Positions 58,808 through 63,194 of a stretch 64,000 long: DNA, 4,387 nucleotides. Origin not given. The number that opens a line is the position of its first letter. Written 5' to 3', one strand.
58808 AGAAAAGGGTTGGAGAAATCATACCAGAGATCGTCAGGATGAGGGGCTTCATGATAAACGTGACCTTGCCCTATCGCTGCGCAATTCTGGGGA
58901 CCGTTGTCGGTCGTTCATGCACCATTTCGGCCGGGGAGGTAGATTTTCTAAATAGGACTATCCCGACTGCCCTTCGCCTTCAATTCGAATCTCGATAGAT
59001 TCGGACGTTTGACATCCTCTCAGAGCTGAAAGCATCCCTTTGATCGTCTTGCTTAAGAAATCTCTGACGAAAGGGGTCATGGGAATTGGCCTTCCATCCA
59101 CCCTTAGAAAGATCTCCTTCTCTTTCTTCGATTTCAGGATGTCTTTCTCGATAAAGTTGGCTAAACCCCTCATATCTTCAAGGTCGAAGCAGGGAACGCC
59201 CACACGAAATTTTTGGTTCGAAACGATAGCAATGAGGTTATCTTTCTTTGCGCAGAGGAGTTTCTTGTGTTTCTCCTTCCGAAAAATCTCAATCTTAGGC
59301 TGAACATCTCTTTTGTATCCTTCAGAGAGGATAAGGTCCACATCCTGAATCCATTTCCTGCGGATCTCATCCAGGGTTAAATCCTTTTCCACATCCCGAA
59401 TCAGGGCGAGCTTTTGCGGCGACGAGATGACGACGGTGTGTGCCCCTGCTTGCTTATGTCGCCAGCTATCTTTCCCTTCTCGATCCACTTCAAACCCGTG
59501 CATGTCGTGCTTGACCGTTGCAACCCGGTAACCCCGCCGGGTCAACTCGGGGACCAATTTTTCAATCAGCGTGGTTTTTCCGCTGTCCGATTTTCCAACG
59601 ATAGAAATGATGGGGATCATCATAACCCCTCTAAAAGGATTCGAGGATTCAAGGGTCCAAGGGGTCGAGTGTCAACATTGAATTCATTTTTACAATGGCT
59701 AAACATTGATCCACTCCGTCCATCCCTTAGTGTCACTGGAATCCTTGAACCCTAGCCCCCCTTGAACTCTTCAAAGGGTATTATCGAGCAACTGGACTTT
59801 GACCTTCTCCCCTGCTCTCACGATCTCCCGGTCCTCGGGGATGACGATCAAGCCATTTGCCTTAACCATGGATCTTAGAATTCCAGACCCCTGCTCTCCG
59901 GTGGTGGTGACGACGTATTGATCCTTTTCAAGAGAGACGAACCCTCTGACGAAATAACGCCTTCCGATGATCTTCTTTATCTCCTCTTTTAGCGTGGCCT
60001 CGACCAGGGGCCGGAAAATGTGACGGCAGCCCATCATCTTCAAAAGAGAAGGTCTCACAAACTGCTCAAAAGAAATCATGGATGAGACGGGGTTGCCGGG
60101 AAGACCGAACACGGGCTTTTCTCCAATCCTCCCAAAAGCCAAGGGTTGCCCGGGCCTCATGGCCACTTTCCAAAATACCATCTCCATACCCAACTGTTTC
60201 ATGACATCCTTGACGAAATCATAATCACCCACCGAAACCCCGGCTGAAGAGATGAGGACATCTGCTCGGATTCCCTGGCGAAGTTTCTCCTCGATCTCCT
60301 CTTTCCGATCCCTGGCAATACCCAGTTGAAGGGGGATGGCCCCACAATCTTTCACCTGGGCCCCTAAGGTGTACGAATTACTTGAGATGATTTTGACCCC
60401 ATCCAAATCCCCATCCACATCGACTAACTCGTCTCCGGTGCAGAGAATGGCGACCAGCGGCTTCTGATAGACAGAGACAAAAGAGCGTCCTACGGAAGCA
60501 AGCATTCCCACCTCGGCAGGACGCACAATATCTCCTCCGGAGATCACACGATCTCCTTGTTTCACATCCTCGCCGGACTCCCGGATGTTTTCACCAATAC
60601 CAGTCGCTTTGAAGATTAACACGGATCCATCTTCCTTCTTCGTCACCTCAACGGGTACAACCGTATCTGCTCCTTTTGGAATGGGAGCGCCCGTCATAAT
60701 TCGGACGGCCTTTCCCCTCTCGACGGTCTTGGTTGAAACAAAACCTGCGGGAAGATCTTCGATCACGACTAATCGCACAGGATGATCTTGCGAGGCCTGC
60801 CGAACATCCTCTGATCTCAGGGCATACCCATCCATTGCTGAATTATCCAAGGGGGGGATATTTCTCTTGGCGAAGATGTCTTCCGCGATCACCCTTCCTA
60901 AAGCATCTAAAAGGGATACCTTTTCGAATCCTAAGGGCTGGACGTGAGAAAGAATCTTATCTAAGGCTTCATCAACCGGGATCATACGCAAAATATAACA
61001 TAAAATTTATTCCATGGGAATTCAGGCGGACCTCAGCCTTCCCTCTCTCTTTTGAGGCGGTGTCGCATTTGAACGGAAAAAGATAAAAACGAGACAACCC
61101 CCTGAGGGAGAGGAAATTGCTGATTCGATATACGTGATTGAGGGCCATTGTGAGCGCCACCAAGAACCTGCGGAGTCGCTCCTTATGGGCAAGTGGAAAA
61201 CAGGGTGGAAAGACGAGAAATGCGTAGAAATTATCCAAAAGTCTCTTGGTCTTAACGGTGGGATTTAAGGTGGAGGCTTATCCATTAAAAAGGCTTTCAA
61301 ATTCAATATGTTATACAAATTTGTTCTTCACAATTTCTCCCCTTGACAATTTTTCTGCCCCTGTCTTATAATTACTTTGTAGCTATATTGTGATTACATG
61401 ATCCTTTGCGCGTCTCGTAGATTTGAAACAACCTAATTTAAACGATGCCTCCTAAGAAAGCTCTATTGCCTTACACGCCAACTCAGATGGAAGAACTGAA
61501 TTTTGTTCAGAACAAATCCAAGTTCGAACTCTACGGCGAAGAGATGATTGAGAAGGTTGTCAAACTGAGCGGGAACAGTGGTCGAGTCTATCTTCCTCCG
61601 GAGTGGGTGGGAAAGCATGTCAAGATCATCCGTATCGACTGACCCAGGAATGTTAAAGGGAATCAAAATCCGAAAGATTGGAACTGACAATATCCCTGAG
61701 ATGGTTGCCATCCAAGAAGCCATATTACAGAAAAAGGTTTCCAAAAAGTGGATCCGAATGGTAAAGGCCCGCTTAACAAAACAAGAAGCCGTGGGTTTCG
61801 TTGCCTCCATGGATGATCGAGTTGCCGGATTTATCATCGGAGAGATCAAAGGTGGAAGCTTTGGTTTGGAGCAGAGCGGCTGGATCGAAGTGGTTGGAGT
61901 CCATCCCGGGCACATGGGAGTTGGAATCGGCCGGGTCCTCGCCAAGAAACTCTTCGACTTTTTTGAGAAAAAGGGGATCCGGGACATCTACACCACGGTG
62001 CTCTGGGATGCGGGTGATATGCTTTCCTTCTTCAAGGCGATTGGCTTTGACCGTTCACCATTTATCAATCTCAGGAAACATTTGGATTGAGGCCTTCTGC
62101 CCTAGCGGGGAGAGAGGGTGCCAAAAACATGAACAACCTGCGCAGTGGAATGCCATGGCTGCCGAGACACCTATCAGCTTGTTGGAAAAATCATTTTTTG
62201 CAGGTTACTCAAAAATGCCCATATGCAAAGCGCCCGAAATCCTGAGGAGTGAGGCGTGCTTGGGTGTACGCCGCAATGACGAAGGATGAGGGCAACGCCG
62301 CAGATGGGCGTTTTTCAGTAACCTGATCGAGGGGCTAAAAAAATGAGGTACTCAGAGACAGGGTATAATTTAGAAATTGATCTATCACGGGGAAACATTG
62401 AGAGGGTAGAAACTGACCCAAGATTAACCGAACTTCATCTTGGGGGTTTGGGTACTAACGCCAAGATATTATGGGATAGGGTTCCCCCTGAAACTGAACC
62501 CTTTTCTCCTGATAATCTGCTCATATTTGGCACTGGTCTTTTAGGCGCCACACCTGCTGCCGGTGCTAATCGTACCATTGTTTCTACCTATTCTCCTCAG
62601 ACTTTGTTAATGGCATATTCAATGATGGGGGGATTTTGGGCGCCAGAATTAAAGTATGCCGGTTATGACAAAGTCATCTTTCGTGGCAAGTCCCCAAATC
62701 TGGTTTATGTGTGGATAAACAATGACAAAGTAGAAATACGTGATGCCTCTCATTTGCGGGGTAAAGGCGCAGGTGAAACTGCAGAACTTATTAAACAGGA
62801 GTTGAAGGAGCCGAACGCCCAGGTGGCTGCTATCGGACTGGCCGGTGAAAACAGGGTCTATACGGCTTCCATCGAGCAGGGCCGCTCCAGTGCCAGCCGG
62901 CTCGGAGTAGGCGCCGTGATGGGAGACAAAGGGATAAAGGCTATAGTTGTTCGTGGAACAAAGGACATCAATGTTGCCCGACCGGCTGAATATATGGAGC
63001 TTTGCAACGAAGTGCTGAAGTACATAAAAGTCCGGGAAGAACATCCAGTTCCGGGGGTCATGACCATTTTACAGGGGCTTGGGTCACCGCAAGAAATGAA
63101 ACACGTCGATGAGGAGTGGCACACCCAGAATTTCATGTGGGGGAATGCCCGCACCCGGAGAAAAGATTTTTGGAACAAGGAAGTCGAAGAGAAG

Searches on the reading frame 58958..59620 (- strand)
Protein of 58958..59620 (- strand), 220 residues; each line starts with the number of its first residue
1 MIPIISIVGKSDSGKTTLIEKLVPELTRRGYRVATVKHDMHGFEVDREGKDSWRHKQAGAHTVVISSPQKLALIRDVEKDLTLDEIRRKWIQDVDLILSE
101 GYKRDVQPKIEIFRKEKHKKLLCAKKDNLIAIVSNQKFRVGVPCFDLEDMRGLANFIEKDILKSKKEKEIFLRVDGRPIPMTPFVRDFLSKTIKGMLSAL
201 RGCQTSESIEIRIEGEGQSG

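Call 26: search_protein_families(library=pfam, proteins=[window:58958-59620:-], max_evalue=0.00001)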
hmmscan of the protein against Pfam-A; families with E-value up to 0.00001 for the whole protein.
window:58958-59620:- (220 aa): 1 family
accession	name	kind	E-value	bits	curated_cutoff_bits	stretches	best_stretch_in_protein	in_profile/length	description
PF03205.20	MobB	-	1.7e-50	170.8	26.6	1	4-135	1-133/133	Molybdopterin guanine dinucleotide synthesis protein B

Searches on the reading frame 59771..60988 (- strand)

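Call 26: search_protein_families(library=pfam, proteins=[window:59771-60988:-], max_evalue=0.00001)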
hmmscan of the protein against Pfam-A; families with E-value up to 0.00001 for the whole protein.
window:59771-60988:- (405 aa): 3 families
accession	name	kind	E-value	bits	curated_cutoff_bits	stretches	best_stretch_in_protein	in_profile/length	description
PF03453.22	MoeA_N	-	1.1e-50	171.9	30.8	1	3-167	1-160/160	MoeA N-terminal region (domain I and II)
PF00994.29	MoCF_biosynth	-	5.3e-29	101.2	26.6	1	180-316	1-143/144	Probable molybdopterin binding domain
PF03454.20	MoeA_C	-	1.2e-22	80.4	22.1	1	331-401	2-72/72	MoeA C-terminal region (domain IV)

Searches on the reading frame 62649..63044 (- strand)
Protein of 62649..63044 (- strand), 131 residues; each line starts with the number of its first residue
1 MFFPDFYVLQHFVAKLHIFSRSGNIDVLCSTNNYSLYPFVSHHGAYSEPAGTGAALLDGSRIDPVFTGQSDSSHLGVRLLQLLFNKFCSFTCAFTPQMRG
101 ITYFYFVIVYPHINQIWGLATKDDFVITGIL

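Call 45: find_encoding_contigs(protein=window:62649-63044:-, flank=10000, max_places=2)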
Protein window:62649-63044:- (131 aa): 1 contig read that carries it; 1 place shown.
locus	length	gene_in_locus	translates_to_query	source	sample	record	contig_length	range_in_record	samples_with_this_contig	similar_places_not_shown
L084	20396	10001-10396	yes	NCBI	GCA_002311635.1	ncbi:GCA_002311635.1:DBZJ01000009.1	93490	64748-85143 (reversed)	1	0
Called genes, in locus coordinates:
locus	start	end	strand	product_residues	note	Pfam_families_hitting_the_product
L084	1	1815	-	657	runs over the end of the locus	PF12797:Fer4_2 (weak), PF13237:Fer4_10, PF13183:Fer4_8, PF13187:Fer4_9, PF13484:Fer4_16 (weak), PF02754:CCG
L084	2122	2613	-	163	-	PF12675:DUF3795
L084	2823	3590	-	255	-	PF02662:FlpD, PF00037:Fer4 (weak), PF13237:Fer4_10, PF14697:Fer4_21, PF13187:Fer4_9, PF00037:Fer4 (weak), PF12797:Fer4_2 (weak), PF12837:Fer4_6 (weak), +3 more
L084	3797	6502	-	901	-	PF07992:Pyr_redox_2, PF07992:Pyr_redox_2, PF00890:FAD_binding_2, PF01266:DAO (weak), PF12831:FAD_oxidored, PF13450:NAD_binding_8, PF12838:Fer4_7, PF14697:Fer4_21 (weak), +2 more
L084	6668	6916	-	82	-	PF07992:Pyr_redox_2 (weak), PF01946:Thi4 (weak), PF00890:FAD_binding_2 (weak), PF01134:GIDA (faint), PF01266:DAO (weak), PF12831:FAD_oxidored, PF13450:NAD_binding_8 (weak)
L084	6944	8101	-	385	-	PF25160:LdpA_Fe-S-bd (faint), PF13183:Fer4_8, PF13534:Fer4_17 (weak), PF12838:Fer4_7 (weak), PF13187:Fer4_9, PF02754:CCG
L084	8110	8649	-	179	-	PF12838:Fer4_7 (faint), PF12797:Fer4_2 (weak), PF12837:Fer4_6 (weak), PF13237:Fer4_10 (faint)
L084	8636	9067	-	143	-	PF01314:AFOR_C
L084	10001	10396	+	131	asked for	-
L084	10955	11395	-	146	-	PF00583:Acetyltransf_1, PF13508:Acetyltransf_7 (weak)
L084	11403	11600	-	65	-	PF09853:DUF2080 (weak)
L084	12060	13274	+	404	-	PF03453:MoeA_N, PF00994:MoCF_biosynth, PF03454:MoeA_C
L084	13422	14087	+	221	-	PF03205:MobB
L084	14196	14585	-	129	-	-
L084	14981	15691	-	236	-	PF00005:ABC_tran, PF13304:AAA_21 (faint)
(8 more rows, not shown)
